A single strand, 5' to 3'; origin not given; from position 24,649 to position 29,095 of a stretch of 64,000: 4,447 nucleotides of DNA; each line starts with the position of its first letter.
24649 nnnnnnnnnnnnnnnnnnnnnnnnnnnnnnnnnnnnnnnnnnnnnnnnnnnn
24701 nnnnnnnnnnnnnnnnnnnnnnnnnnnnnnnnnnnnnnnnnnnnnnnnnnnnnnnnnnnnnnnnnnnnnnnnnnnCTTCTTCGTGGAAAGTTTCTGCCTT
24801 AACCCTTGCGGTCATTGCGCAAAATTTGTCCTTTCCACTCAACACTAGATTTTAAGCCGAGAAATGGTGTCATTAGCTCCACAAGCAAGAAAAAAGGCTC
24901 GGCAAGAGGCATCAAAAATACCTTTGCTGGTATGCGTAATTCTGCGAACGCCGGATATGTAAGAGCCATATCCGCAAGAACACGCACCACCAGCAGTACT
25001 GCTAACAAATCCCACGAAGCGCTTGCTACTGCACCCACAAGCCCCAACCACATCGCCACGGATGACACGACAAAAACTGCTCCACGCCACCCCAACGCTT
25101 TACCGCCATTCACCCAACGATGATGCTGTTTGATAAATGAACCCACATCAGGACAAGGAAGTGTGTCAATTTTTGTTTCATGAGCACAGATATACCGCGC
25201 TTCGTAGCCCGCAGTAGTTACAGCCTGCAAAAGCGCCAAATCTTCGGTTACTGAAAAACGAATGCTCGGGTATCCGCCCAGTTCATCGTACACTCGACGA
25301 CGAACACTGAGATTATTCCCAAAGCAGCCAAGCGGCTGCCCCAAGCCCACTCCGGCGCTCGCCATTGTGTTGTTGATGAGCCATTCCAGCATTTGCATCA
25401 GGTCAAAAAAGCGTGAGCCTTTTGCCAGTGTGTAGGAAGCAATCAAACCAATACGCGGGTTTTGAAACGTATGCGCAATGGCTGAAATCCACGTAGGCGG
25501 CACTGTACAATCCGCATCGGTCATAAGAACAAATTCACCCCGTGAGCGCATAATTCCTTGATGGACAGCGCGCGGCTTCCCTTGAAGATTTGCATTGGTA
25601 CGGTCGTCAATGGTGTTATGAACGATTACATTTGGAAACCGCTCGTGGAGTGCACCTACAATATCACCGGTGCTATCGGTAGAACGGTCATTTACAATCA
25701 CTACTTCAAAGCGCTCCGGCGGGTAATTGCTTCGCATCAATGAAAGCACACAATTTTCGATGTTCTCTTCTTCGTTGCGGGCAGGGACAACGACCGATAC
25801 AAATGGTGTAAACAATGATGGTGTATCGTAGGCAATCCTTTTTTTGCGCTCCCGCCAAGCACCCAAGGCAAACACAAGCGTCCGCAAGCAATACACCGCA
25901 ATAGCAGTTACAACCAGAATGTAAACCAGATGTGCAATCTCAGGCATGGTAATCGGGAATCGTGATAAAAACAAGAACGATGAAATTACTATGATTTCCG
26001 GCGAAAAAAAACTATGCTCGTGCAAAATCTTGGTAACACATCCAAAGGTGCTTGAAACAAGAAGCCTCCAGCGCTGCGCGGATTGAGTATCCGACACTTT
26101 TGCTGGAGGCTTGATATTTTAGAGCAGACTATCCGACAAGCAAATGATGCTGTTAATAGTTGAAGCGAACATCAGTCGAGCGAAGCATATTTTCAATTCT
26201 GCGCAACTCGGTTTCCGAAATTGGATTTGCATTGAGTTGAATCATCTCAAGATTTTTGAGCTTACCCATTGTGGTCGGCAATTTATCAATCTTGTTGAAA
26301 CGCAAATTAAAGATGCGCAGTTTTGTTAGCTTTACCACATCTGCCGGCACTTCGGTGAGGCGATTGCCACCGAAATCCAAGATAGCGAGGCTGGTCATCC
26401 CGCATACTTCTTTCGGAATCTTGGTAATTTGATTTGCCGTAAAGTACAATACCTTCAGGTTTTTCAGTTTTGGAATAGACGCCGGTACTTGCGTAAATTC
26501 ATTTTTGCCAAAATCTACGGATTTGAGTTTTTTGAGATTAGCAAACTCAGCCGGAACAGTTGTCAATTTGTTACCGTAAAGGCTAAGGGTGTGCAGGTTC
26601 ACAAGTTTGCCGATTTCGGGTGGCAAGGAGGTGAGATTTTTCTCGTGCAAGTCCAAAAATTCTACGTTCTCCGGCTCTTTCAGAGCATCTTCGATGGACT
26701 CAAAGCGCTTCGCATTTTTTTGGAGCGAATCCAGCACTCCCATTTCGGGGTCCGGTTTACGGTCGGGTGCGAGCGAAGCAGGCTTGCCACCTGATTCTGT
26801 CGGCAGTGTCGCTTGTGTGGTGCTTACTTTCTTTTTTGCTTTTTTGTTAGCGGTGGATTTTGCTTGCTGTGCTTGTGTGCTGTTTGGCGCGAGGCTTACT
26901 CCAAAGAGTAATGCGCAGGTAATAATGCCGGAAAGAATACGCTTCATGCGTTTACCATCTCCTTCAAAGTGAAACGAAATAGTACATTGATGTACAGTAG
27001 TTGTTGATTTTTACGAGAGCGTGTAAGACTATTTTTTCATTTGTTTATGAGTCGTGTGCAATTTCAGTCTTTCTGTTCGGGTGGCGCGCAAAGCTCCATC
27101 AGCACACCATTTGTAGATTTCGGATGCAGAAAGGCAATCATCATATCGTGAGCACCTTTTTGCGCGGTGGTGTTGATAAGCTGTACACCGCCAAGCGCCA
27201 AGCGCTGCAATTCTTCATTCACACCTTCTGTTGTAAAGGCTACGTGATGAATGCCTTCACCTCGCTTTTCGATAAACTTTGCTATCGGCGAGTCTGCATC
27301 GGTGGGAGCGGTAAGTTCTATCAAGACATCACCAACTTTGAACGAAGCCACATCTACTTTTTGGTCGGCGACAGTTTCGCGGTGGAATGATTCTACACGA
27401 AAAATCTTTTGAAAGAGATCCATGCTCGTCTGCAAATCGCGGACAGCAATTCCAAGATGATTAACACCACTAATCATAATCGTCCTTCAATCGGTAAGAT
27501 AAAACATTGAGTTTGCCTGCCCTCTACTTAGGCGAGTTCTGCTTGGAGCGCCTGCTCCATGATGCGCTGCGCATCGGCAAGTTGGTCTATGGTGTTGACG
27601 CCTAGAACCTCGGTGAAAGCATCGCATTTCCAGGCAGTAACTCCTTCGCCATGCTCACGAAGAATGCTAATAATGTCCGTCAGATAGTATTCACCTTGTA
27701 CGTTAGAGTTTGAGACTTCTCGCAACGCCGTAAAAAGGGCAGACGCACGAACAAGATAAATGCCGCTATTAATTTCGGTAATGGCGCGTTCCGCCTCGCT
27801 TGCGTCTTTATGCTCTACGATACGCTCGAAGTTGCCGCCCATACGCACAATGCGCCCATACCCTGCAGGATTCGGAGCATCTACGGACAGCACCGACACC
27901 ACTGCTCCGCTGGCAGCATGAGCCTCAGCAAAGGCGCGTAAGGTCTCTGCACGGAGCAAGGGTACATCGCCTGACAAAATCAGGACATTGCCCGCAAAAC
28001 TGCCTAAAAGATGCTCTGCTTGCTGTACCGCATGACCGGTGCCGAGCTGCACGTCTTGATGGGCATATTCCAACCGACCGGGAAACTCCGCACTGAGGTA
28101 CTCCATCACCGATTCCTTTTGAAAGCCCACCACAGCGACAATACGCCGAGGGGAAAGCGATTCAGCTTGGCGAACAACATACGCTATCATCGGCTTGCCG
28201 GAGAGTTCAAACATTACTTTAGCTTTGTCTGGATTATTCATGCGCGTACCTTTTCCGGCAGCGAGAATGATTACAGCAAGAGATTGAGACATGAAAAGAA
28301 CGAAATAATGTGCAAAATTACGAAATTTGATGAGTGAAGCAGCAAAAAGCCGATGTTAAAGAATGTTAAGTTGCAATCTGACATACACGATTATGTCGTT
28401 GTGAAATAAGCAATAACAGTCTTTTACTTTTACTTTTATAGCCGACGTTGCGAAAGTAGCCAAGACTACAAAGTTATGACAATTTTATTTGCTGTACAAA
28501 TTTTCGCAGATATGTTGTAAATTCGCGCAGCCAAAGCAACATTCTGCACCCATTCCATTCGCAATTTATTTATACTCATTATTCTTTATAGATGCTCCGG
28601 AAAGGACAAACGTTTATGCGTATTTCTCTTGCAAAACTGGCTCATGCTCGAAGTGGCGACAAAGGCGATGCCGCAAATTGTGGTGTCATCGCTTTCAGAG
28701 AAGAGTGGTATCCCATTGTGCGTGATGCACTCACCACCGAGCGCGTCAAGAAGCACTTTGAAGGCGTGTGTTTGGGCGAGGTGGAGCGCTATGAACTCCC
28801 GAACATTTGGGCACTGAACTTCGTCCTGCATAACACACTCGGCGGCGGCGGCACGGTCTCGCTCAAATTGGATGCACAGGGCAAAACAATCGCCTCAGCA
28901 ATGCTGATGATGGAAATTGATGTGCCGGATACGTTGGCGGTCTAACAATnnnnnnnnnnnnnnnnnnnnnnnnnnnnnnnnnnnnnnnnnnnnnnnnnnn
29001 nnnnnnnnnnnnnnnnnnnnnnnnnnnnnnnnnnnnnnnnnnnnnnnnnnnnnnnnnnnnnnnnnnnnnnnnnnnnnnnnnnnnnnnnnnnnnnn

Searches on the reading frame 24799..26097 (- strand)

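Call 40: search_protein_families(library=pfam, proteins=[window:24799-26097:-], max_evalue=0.001)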
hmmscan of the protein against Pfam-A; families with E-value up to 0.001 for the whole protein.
window:24799-26097:- (432 aa): 5 families
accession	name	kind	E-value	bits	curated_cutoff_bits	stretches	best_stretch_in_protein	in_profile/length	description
PF00535.33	Glycos_transf_2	-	1.3e-25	90.8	23.3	1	101-273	1-167/168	Glycosyl transferase family 2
PF13641.12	Glyco_tranf_2_3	-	1.2e-20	75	27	1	100-331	3-230/230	Glycosyltransferase like family 2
PF13632.12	Glyco_trans_2_3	-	2.2e-16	60.7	27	1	190-378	2-187/198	Glycosyl transferase family group 2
PF13506.12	Glyco_transf_21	-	2.7e-13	50.2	21.7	1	172-328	16-172/174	Glycosyl transferase family 21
PF10111.15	Glyco_tranf_2_2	-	4e-08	33.5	27.3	1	101-276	1-181/276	Glycosyltransferase like family 2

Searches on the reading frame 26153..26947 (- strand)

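Call 49: search_protein_families(library=pfam, proteins=[window:26153-26947:-], max_evalue=0.001)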
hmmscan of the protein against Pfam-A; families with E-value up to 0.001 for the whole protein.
window:26153-26947:- (264 aa): 7 families
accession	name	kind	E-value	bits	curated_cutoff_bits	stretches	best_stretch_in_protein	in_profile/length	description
PF12799.13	LRR_4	-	1.8e-24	85.6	27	5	94-131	2-39/44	Leucine Rich repeats (2 copies)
PF23598.1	LRR_14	-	1.5e-23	83.6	40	2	158-241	43-124/353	Leucine-rich repeat region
PF13855.12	LRR_8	-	1.5e-22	79.5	27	3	186-243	2-61/61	Leucine rich repeat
PF00560.39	LRR_1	-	3.4e-15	53.4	20.6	0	117-138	1-23/23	Leucine Rich Repeat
PF23211.1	LRR_LRWD1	-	1.7e-06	28.3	28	0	116-176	21-78/190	Leucine-rich repeat and WD repeat-containing protein 1, LRR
PF25019.1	LRR_R13L1-DRL21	-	3.7e-06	27.3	27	0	77-146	53-124/127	R13L1/DRL21 LRRs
PF14580.12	LRR_9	-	4.3e-06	26.9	30.5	1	120-216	23-121/175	Leucine-rich repeat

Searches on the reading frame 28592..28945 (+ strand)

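Call 49: search_protein_families(library=pfam, proteins=[window:28592-28945:+], max_evalue=0.001)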
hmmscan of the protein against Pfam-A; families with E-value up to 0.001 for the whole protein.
window:28592-28945:+ (117 aa): 1 family
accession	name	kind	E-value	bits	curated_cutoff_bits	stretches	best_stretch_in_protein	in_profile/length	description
PF23544.1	AtuA_ferredoxin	-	1.3e-31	109.7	27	1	12-109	2-112/113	AtuA ferredoxin-like domain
